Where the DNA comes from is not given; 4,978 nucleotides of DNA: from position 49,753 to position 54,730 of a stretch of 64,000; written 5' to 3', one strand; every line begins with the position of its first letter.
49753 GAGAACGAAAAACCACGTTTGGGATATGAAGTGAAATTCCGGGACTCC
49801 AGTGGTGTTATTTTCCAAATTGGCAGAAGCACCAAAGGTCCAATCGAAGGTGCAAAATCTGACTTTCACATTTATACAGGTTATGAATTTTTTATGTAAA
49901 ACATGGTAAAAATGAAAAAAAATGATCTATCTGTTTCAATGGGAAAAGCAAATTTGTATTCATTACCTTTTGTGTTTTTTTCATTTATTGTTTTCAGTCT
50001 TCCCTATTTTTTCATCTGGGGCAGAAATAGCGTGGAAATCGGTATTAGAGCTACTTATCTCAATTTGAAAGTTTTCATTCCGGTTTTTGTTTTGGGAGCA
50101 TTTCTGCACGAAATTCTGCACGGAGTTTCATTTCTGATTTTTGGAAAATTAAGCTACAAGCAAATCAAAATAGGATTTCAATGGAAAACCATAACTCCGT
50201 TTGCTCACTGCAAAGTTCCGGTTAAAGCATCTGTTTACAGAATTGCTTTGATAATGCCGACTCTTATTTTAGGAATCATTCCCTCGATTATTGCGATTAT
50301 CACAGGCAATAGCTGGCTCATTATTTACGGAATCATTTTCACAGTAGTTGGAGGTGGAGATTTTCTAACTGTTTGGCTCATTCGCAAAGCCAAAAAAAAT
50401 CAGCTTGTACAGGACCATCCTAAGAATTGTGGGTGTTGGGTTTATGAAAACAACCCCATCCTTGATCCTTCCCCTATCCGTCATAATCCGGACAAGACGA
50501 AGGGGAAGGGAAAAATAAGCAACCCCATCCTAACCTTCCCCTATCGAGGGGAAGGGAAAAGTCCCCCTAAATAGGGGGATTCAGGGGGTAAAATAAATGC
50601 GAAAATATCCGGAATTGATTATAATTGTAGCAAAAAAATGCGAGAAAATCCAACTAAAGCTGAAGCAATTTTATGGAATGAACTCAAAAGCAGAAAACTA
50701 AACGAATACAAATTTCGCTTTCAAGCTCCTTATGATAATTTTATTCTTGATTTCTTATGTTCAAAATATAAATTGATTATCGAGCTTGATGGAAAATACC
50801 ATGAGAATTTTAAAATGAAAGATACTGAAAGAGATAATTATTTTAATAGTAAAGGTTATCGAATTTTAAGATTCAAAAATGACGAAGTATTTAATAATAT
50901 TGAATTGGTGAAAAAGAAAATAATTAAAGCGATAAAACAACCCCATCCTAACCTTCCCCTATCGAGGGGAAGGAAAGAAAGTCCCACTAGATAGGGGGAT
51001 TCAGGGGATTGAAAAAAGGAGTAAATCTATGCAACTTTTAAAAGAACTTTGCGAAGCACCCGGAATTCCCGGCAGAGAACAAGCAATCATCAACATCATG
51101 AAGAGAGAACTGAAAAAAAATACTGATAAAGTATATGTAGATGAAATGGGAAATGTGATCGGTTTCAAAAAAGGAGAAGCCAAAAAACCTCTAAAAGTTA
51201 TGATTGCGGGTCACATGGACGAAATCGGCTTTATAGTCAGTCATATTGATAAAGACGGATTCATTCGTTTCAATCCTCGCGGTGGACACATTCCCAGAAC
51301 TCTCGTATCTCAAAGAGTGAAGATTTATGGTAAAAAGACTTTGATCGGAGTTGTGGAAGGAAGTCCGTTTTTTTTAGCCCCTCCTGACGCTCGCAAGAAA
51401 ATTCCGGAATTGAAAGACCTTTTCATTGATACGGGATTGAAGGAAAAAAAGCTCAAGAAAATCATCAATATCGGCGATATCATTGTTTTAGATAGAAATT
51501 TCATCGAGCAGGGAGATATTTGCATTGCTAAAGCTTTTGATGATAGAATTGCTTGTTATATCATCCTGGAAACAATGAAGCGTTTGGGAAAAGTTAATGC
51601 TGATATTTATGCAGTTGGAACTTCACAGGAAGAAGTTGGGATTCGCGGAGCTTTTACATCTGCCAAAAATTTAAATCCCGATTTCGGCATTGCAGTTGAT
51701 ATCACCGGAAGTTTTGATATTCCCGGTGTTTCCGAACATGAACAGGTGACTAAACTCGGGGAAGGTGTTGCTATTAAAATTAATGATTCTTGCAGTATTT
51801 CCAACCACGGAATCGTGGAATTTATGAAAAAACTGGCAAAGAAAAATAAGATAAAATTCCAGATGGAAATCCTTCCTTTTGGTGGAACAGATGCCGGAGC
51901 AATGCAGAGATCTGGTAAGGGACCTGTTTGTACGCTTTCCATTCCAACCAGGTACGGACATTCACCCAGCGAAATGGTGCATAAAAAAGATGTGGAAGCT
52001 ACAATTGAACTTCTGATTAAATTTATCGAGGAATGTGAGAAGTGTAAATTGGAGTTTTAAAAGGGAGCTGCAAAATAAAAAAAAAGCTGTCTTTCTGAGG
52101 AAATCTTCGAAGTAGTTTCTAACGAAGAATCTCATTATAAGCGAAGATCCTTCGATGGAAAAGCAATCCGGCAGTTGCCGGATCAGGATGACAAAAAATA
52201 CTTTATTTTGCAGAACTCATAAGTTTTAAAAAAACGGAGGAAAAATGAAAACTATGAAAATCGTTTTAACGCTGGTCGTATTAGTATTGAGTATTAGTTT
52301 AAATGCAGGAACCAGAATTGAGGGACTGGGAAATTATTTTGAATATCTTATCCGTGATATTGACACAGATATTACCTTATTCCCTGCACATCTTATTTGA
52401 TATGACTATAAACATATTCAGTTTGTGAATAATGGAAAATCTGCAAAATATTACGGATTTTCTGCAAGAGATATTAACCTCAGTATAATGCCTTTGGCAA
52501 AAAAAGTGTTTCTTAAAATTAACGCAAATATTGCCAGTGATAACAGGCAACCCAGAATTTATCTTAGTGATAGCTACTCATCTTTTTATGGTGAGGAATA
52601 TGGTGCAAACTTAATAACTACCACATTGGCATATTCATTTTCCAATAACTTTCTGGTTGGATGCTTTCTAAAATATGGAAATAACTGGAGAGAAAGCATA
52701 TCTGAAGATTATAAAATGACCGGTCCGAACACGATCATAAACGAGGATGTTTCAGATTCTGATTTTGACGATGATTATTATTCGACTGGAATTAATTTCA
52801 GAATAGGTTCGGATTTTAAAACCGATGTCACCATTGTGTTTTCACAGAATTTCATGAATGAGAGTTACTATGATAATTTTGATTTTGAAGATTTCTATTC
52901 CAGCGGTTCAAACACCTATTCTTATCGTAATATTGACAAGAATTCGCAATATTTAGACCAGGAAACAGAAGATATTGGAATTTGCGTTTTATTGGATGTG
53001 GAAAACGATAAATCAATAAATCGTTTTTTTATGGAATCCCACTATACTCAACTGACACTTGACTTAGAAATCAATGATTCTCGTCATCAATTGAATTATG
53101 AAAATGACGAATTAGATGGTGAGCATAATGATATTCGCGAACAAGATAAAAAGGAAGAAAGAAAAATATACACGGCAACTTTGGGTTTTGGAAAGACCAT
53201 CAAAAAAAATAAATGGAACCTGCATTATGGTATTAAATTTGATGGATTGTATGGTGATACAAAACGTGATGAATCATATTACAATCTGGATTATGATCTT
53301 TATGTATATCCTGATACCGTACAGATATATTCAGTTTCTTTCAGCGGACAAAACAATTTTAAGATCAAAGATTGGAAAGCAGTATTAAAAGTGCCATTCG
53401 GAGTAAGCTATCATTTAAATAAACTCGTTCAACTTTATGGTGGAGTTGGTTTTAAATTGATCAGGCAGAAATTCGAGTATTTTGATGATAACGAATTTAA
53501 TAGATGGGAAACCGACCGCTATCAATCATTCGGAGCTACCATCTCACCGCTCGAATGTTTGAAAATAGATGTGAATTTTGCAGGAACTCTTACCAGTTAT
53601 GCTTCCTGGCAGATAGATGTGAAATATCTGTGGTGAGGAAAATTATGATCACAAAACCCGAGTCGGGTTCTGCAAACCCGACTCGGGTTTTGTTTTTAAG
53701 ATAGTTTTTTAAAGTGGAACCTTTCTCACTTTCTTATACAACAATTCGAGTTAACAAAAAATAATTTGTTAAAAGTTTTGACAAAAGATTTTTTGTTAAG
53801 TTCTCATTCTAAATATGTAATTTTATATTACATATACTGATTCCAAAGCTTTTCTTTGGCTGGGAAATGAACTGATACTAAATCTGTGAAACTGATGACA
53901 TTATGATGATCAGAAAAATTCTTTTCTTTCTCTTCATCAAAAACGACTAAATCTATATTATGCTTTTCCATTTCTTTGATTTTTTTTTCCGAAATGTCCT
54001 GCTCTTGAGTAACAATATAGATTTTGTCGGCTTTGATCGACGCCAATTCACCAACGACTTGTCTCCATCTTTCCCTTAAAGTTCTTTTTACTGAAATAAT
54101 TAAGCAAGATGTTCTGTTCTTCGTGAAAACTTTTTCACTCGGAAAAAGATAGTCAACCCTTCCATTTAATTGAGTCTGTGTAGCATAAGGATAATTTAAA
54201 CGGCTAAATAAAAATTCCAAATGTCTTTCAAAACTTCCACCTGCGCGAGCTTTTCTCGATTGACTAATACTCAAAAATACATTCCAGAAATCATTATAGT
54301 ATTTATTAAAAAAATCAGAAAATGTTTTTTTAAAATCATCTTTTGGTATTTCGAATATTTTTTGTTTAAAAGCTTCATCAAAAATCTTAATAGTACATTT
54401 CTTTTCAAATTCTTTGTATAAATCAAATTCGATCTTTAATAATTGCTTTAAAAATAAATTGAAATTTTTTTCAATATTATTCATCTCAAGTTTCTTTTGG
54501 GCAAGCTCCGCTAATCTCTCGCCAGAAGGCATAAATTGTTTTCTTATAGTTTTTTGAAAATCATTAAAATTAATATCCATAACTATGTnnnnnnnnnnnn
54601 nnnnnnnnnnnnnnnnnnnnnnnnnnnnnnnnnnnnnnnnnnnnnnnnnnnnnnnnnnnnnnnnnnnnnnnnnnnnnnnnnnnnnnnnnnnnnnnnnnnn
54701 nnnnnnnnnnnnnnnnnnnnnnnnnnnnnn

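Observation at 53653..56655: Restriction-modification islet bracketed by two copies of one hairpin; methyltransferase fused to a RadC/JAMM domain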

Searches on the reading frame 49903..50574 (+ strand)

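Call 102: search_protein_families(library=pfam, proteins=[window:49903-50574:+], max_evalue=0.001)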
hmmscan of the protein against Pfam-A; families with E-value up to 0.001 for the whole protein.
window:49903-50574:+ (223 aa): 1 family
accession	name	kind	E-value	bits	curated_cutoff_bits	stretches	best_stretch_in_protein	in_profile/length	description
PF11667.14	DUF3267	-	7e-20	71.8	27.1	1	63-167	2-107/108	Putative zincin peptidase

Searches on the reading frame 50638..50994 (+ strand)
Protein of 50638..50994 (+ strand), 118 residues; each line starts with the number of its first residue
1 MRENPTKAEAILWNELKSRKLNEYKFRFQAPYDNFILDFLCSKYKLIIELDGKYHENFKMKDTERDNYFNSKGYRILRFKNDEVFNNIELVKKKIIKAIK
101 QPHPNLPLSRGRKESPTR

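Call 102: search_protein_families(library=pfam, proteins=[window:50638-50994:+], max_evalue=0.001)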
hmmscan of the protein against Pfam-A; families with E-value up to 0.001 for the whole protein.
window:50638-50994:+ (118 aa): 2 families
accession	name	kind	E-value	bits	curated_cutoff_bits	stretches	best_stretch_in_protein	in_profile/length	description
PF04480.18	DUF559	-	3.1e-33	114.3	20.6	1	1-99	10-108/109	Protein of unknown function (DUF559)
PF18741.7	MTES_1575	-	1.1e-05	25.8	38.2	1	23-99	13-96/96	REase_MTES_1575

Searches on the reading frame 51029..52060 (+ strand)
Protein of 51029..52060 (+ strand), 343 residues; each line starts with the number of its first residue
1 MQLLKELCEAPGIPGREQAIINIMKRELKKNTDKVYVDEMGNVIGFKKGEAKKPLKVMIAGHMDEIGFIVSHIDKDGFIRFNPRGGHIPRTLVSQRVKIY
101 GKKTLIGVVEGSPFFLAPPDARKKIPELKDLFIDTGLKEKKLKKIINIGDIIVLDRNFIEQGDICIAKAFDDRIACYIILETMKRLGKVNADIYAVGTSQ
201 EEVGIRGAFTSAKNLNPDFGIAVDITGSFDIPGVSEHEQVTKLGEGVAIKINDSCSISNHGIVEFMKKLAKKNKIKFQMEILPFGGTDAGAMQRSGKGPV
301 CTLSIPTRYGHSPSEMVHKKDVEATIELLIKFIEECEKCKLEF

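Call 102: search_protein_families(library=pfam, proteins=[window:51029-52060:+], max_evalue=0.001)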
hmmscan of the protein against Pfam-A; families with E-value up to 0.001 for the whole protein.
window:51029-52060:+ (343 aa): 3 families
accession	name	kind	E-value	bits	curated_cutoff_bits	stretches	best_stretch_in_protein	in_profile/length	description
PF05343.19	Peptidase_M42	-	7.3e-88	294.8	23.2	1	41-328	1-292/292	M42 glutamyl aminopeptidase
PF01546.33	Peptidase_M20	-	1.2e-07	32.2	24.6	1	179-334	46-205/206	Peptidase family M20/M25/M40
PF02127.20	Peptidase_M18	-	0.00081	18.8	24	0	236-332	330-431/432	Aminopeptidase I zinc metalloprotease (M18)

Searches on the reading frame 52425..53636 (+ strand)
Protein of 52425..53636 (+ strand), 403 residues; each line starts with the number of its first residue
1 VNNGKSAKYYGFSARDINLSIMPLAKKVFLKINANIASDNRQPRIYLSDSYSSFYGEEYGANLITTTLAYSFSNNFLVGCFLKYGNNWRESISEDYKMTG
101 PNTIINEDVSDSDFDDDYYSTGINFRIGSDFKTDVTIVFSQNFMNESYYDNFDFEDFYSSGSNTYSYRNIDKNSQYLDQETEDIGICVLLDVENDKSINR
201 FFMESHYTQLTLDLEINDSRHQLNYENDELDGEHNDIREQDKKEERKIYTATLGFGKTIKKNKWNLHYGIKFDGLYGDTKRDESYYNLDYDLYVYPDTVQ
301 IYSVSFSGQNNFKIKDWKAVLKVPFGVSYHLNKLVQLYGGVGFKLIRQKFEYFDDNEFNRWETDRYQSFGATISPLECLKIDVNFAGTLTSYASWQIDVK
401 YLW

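Call 6: search_protein_families(library=pfam, proteins=[window:52425-53636:+], max_evalue=0.01)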
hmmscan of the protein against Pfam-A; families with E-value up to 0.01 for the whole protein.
window:52425-53636:+ (403 aa): 0 families

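Call 23: find_related_loci(query=window:52425-53636:+, collection=genome_contigs, flank=10000)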
Query window:52425-53636:+ (403 aa) in genome_contigs; peptide patterns used: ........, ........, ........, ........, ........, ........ (x = any residue, [..] = any of these).
70 stretches matched a pattern; 4 encode a relative of the query (tblastn E <= 1e-3); 4 distinct loci.
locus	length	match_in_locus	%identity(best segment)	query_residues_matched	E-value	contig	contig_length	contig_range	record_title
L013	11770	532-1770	85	1-403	0e+0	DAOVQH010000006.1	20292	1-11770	MAG TPA_asm: Candidatus Cloacimonadota bacterium isolate CSMAG_1570 CSMAG_1570_k141_2337450_length_20292_cov_54.2409, wh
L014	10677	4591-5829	83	1-403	0e+0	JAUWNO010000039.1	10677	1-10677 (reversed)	MAG: Armatimonadota bacterium isolate CSMAG_2426 CSMAG_2426_k141_441796_length_10677_cov_8.3722, whole genome shotgun se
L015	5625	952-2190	80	1-403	0e+0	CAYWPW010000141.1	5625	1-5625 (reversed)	MAG TPA_asm: uncultured Candidatus Cloacimonadota bacterium isolate binchicken_co47_198 genome assembly, contig: NODE_11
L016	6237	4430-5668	78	1-403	0e+0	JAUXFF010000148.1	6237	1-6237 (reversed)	MAG: Candidatus Cloacimonadota bacterium isolate CSMAG_2896 CSMAG_2896_k117_3346632_length_6237_cov_13.0000, whole genom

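Call 102: search_protein_families(library=pfam, proteins=[L015:2393-3550:+, L013:2071-3159:+, L013:3119-5533:+], max_evalue=0.001)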
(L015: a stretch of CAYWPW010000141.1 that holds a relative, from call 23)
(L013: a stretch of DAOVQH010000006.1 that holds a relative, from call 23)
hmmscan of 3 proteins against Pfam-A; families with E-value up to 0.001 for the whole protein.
L015:2393-3550:+ (385 aa): 3 families
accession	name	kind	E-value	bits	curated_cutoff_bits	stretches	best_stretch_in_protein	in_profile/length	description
PF20703.3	nSTAND1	-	1.8e-05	25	27.1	1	13-250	14-219/379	Novel STAND NTPase 1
PF13401.12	AAA_22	-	0.00011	22.9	27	1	31-197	4-129/130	AAA domain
PF13173.12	AAA_14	-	0.00011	22.7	27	1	35-84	5-58/129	AAA domain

L013:2071-3159:+ (362 aa): 0 families

L013:3119-5533:+ (804 aa): 0 families

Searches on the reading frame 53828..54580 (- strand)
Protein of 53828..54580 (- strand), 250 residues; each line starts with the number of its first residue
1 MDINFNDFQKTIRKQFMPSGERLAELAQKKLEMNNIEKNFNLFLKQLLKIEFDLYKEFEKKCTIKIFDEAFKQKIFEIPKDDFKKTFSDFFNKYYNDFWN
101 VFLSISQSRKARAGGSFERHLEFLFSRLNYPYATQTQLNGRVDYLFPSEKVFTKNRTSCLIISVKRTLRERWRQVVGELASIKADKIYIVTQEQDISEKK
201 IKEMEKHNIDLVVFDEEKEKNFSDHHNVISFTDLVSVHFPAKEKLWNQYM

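Call 6: search_protein_families(library=pfam, proteins=[window:53828-54580:-], max_evalue=0.01)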
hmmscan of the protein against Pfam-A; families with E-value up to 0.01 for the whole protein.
window:53828-54580:- (250 aa): 1 family
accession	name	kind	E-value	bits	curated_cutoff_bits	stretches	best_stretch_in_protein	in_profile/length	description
PF09019.17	EcoRII-C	-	1.5e-24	87.4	25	1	87-234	13-164/165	EcoRII C terminal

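Call 7: search_protein_families(library=ncbifam, proteins=[window:53828-54580:-], max_evalue=0.01)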
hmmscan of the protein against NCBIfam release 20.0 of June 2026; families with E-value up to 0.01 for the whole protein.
window:53828-54580:- (250 aa): 0 families

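Call 8: search_protein_families(library=padloc, proteins=[window:53828-54580:-], max_evalue=0.01)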
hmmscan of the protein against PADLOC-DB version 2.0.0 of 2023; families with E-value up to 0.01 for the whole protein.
window:53828-54580:- (250 aa): 3 families
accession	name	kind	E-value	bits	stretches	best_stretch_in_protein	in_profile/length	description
PDLC03466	REase_II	-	1.8e-17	61.9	1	52-240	61-257/305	Type II restriction enzyme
PDLC03467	REase_II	-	8.4e-12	43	1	96-205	249-362/365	Type II restriction enzyme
PDLC03545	REase_II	-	4.1e-08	31.1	1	68-181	56-176/272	Type II restriction enzyme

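Call 21: search_solved_structures(query=window:53828-54580:-, max_evalue=1, show_alignments=3)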
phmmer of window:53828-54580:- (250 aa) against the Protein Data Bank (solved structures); distinct sequences matched with E-value up to 1: 6.
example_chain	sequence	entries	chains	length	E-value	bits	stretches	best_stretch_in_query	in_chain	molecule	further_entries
2fqz_A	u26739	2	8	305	1.6e-17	67.1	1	54-247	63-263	R.Ecl18kI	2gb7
3hqg_A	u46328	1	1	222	7.3e-13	51.9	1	97-214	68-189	Type-2 restriction enzyme EcoRII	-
1na6_A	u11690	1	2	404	4e-12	49.4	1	97-214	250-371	Restriction endonuclease EcoRII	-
3bm3_A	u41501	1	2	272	1.6e-06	31.1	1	68-181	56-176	PspGI restriction endonuclease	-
9bjx_A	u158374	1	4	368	0.43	13.4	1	48-105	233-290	Cellulase (Glycosyl hydrolase family 5)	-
9bmk_A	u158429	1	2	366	0.44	13.3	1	48-105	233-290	Cellulase (Glycosyl hydrolase family 5)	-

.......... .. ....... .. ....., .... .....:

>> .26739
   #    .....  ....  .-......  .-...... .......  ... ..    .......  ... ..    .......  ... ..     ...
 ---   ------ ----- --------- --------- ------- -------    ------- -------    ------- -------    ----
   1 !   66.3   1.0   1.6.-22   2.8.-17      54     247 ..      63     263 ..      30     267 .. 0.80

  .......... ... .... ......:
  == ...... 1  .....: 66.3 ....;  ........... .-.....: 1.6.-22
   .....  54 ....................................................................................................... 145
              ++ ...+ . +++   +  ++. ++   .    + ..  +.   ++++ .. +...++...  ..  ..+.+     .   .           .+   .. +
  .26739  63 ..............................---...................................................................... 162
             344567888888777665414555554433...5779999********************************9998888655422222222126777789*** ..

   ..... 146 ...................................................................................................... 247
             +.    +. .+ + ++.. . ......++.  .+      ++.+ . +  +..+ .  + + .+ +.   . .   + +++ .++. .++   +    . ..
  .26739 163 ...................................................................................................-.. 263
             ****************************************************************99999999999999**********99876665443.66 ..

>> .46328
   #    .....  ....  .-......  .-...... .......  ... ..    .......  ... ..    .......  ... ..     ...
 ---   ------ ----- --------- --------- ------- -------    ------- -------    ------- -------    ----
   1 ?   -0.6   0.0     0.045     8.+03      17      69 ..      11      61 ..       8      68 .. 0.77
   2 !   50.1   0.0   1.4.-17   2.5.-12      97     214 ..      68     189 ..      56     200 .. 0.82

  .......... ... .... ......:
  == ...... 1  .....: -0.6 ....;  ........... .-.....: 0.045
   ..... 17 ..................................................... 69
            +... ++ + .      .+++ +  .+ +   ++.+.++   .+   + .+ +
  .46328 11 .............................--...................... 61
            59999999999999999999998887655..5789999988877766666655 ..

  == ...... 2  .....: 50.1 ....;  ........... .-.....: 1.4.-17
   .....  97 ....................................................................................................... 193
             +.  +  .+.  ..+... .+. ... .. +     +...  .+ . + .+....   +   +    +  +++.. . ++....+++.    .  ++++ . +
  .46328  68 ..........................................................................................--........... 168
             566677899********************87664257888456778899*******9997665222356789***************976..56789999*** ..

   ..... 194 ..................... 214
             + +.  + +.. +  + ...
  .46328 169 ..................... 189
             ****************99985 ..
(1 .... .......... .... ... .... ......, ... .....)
